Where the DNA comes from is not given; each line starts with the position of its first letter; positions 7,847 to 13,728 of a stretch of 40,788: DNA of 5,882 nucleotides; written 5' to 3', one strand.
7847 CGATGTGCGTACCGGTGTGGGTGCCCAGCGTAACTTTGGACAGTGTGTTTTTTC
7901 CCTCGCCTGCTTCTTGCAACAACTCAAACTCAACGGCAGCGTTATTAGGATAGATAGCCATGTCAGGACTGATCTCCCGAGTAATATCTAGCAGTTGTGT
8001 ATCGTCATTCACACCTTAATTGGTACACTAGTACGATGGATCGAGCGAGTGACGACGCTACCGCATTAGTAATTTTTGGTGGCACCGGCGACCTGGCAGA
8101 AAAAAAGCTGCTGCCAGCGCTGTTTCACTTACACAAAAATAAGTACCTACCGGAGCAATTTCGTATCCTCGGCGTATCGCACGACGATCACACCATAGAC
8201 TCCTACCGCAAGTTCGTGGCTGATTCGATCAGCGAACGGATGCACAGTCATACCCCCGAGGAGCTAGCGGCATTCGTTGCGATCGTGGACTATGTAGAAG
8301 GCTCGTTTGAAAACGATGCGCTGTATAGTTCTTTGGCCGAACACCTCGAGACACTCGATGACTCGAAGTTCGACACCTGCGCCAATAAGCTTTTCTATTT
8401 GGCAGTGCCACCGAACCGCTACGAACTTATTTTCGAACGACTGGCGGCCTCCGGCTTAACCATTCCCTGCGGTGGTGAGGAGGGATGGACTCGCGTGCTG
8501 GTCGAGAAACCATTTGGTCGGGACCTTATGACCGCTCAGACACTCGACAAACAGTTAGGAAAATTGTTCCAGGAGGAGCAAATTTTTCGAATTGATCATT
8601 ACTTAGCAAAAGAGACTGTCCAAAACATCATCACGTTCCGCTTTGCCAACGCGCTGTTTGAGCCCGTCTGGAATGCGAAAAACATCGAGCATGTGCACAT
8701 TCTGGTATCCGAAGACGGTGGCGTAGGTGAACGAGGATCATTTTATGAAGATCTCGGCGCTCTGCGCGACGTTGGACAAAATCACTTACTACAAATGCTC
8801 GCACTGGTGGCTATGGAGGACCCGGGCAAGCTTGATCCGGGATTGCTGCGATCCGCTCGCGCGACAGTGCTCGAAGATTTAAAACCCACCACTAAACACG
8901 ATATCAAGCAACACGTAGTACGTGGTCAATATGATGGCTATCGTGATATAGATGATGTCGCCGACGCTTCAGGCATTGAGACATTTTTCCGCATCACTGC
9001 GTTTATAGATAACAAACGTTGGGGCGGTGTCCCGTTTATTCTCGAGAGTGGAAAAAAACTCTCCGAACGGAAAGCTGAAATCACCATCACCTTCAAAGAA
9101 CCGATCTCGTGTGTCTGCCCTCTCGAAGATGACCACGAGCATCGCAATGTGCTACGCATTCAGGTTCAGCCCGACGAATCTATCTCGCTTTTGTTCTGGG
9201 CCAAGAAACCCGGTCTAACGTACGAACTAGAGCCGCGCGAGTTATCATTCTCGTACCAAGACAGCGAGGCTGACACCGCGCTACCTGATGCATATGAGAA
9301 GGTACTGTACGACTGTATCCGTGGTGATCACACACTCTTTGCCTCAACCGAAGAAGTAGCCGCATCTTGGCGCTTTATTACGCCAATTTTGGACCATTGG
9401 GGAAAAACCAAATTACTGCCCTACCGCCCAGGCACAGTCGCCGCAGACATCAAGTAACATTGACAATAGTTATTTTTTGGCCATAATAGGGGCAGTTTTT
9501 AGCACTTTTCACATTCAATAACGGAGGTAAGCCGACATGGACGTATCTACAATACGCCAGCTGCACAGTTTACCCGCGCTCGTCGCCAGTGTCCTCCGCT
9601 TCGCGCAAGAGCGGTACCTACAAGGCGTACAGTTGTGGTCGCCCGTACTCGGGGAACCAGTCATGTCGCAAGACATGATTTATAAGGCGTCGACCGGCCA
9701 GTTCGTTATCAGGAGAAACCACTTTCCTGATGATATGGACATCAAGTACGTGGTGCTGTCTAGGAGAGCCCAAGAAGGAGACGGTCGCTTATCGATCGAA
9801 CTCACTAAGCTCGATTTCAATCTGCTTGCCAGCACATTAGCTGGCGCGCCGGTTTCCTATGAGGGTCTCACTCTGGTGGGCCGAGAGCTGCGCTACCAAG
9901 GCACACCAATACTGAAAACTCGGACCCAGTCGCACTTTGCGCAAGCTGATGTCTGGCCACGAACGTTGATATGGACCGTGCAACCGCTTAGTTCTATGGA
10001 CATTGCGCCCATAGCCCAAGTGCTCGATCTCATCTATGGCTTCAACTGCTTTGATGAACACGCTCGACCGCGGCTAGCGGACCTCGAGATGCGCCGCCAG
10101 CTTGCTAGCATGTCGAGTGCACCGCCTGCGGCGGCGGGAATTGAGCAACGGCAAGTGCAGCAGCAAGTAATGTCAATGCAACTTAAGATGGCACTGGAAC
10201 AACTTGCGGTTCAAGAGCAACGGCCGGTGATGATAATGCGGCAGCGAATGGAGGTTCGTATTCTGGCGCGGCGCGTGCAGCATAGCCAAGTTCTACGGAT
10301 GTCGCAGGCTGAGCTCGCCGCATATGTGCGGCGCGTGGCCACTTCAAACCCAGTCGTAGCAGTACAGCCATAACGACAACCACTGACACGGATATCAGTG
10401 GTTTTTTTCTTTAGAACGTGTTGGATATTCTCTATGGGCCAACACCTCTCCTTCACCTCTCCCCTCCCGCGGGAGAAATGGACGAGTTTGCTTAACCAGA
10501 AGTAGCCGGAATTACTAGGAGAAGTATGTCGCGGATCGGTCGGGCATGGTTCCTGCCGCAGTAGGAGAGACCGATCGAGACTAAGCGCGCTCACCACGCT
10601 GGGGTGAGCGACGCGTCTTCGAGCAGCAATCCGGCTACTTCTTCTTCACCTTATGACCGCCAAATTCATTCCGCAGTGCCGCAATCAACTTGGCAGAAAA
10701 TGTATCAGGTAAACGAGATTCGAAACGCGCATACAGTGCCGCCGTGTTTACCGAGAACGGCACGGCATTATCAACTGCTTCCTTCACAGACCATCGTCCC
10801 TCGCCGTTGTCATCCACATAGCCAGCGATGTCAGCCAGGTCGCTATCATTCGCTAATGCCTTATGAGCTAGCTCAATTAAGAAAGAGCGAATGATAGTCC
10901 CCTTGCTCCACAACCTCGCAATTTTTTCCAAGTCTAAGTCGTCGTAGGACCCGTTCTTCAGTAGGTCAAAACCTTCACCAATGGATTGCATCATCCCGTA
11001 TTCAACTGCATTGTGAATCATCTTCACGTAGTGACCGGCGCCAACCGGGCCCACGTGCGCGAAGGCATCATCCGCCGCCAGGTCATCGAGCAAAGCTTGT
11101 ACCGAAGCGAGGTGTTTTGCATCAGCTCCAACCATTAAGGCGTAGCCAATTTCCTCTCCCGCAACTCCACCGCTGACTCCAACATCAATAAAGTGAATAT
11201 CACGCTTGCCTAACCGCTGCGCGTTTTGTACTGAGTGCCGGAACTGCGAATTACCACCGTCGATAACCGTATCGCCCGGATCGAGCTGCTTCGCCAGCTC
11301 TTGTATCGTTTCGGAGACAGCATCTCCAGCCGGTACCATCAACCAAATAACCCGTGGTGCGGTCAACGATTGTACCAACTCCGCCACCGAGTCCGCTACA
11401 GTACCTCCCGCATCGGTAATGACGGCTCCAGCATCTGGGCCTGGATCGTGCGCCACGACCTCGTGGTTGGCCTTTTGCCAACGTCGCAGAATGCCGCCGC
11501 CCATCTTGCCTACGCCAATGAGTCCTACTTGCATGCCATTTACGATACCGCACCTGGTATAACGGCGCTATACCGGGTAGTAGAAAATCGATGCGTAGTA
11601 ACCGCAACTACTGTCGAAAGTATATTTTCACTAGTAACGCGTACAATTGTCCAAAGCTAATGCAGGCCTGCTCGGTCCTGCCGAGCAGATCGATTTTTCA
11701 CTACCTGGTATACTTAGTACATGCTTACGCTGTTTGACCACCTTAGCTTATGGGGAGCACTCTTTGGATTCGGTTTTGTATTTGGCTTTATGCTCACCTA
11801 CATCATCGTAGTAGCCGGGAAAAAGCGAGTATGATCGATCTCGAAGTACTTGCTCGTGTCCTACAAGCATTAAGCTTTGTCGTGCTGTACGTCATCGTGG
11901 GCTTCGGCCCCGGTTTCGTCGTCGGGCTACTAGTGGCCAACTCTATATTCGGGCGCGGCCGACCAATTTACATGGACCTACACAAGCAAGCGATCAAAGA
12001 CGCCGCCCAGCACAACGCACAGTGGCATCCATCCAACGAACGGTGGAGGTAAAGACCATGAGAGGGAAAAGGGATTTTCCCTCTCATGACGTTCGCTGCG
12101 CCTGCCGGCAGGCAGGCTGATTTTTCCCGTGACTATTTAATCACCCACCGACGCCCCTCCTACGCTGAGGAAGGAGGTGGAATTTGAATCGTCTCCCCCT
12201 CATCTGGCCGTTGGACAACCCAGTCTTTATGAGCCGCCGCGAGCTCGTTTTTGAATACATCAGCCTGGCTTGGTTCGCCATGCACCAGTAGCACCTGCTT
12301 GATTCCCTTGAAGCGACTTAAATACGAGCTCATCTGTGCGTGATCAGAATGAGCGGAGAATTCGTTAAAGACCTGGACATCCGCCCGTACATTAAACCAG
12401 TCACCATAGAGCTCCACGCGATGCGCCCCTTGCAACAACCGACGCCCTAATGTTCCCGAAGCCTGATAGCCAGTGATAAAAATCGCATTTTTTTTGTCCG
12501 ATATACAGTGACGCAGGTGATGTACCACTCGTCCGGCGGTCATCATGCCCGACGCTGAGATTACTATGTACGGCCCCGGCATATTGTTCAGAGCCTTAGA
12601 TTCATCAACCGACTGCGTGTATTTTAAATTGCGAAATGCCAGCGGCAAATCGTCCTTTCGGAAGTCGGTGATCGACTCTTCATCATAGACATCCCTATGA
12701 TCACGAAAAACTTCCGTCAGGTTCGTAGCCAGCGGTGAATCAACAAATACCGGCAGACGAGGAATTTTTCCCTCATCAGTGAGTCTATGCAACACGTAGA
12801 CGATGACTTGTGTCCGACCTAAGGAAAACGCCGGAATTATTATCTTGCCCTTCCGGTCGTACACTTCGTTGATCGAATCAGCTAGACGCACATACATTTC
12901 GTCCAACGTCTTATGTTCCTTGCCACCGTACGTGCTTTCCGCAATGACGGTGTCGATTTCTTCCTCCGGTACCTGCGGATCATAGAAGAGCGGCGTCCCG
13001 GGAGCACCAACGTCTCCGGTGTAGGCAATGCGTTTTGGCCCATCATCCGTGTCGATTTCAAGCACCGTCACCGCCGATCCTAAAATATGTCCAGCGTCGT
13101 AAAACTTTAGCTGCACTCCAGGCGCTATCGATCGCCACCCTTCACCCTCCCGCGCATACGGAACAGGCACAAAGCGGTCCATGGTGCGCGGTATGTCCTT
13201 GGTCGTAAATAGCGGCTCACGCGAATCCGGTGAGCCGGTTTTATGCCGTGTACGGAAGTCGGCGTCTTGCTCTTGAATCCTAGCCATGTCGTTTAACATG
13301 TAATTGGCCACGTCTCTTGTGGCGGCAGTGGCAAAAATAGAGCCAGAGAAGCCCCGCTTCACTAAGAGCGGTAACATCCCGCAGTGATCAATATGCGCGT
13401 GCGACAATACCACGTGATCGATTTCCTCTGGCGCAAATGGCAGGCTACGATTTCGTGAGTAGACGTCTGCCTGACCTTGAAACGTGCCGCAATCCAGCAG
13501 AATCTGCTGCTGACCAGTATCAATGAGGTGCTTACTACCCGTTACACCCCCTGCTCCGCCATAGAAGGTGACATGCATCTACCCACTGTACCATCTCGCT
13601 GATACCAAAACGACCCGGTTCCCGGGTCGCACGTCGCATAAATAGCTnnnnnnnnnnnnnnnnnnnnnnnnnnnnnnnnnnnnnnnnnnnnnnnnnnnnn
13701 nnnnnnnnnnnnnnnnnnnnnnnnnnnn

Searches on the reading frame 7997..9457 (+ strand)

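Call 67: search_protein_families(library=pfam, proteins=[window:7997-9457:+], max_evalue=0.001)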
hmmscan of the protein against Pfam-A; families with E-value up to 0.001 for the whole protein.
window:7997-9457:+ (486 aa): 2 families
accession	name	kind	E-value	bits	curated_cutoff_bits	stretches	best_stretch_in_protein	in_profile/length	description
PF02781.21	G6PD_C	-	4.7e-92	308.6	27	1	213-481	2-279/296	Glucose-6-phosphate dehydrogenase, C-terminal domain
PF00479.28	G6PD_N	-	1.4e-58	199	22.1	1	25-210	1-183/183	Glucose-6-phosphate dehydrogenase, NAD binding domain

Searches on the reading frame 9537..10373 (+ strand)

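Call 57: search_protein_families(library=pfam, proteins=[window:9537-10373:+], max_evalue=0.001)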
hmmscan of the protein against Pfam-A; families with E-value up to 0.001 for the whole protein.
window:9537-10373:+ (278 aa): 1 family
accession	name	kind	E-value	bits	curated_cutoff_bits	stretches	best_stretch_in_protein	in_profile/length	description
PF00309.25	Sigma54_AID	-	6.9e-05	23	23.8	0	232-274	10-44/46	Sigma-54 factor, Activator interacting domain (AID)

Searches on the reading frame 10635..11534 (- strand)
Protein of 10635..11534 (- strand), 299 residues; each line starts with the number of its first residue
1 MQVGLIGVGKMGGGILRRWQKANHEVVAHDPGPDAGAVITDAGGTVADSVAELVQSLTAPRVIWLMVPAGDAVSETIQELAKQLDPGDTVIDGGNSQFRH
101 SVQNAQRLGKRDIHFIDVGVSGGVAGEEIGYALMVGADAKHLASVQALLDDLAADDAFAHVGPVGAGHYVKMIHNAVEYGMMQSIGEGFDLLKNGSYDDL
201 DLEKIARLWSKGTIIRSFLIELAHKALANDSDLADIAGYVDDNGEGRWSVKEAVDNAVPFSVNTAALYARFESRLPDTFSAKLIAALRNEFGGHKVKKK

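Call 67: search_protein_families(library=pfam, proteins=[window:10635-11534:-], max_evalue=0.001)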
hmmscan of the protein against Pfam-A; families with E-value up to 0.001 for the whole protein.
window:10635-11534:- (299 aa): 4 families
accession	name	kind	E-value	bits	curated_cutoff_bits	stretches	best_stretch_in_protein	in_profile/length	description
PF03446.21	NAD_binding_2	-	5.1e-36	124.5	21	1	2-156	1-155/161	NAD binding domain of 6-phosphogluconate dehydrogenase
PF00393.24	6PGD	-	2.3e-23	83.5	27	1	167-275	1-115/290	6-phosphogluconate dehydrogenase, C-terminal domain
PF03807.23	F420_oxidored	-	2e-08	35.1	21.6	1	2-93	1-91/94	NADP oxidoreductase coenzyme F420-dependent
PF02826.25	2-Hacid_dh_C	-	0.00084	19.2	25.1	0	2-78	38-110/178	D-isomer specific 2-hydroxyacid dehydrogenase, NAD binding domain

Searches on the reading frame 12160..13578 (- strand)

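Call 67: search_protein_families(library=pfam, proteins=[window:12160-13578:-], max_evalue=0.001)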
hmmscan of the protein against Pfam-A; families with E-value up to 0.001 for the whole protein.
window:12160-13578:- (472 aa): 6 families
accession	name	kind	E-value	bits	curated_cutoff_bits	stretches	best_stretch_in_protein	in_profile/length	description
PF10996.14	Beta-Casp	-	3.1e-39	134.6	27.7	1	256-381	1-120/120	Beta-Casp domain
PF00753.33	Lactamase_B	-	6.1e-12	46.3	22.7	1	18-201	10-161/196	Metallo-beta-lactamase superfamily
PF07521.17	RMMBL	-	1.4e-11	44.6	21.6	1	396-450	3-56/63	Zn-dependent metallo-hydrolase RNA specificity domain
PF16661.11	Lactamase_B_6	-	7.8e-11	42.1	27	1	20-173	3-149/193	Metallo-beta-lactamase superfamily domain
PF12706.13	Lactamase_B_2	-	3.3e-08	33.8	27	1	25-103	2-82/200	Beta-lactamase superfamily domain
PF19583.5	ODP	-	0.00034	21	27.2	0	15-108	4-99/194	ODP family beta lactamase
